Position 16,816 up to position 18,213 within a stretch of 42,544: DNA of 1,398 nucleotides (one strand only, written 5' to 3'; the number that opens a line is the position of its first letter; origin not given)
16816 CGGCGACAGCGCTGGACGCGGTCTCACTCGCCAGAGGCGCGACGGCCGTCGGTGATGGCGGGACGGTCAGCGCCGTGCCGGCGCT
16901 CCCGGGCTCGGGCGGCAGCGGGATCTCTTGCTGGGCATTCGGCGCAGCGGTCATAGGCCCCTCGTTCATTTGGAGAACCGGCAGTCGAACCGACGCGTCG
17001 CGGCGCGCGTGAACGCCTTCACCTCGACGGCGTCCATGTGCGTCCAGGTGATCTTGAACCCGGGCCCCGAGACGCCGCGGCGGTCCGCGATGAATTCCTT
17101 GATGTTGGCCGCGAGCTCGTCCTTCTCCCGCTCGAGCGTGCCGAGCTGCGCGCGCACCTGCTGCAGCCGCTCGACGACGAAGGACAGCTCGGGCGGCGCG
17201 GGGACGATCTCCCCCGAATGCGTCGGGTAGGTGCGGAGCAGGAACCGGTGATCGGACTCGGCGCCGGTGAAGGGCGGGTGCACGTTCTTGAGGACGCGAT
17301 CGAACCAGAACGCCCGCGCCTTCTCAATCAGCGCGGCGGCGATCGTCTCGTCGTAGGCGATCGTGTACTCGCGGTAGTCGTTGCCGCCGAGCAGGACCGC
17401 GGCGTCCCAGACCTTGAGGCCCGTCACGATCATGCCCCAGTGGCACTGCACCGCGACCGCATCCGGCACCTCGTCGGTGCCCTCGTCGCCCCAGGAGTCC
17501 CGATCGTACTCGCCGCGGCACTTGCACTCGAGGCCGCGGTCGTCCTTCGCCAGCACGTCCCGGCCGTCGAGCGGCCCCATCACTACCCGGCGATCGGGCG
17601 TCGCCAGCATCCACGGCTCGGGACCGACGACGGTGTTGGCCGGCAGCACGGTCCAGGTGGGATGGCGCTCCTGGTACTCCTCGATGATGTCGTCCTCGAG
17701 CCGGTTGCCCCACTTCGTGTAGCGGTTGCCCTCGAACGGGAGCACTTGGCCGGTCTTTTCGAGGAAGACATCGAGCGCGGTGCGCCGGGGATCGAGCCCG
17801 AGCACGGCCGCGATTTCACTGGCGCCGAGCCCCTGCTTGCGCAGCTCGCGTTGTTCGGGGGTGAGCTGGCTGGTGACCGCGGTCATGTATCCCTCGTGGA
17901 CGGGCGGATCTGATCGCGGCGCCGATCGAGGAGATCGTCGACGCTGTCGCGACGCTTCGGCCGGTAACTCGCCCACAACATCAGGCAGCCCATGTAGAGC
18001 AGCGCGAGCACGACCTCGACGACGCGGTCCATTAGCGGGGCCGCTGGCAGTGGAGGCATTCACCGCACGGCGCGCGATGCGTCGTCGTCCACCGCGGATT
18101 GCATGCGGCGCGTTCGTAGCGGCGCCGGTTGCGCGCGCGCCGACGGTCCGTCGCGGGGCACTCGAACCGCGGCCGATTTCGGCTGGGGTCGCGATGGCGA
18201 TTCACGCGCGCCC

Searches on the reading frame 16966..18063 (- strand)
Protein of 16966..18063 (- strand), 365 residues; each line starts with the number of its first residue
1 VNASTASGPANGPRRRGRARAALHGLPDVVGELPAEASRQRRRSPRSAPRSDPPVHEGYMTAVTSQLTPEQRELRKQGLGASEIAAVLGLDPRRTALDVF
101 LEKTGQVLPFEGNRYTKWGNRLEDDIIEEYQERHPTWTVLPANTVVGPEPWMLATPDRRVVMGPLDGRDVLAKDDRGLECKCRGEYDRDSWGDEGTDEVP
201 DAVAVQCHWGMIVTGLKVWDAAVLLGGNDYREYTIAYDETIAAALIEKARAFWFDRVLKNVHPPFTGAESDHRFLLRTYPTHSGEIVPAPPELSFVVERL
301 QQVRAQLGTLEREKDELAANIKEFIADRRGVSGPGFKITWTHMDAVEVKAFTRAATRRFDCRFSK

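Call 9: search_protein_families(library=phrogs, proteins=[window:16966-18063:-], max_evalue=0.001)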
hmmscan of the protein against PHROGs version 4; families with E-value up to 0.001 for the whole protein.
window:16966-18063:- (365 aa): 2 families
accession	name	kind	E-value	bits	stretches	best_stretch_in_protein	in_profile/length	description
phrog_434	-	DNA, RNA and nucleotide metabolism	9.4e-69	233.4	1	56-342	44-324/372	RecE-like recombination exonuclease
phrog_149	-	DNA, RNA and nucleotide metabolism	0.00022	20.6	1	111-249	654-786/1242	exonuclease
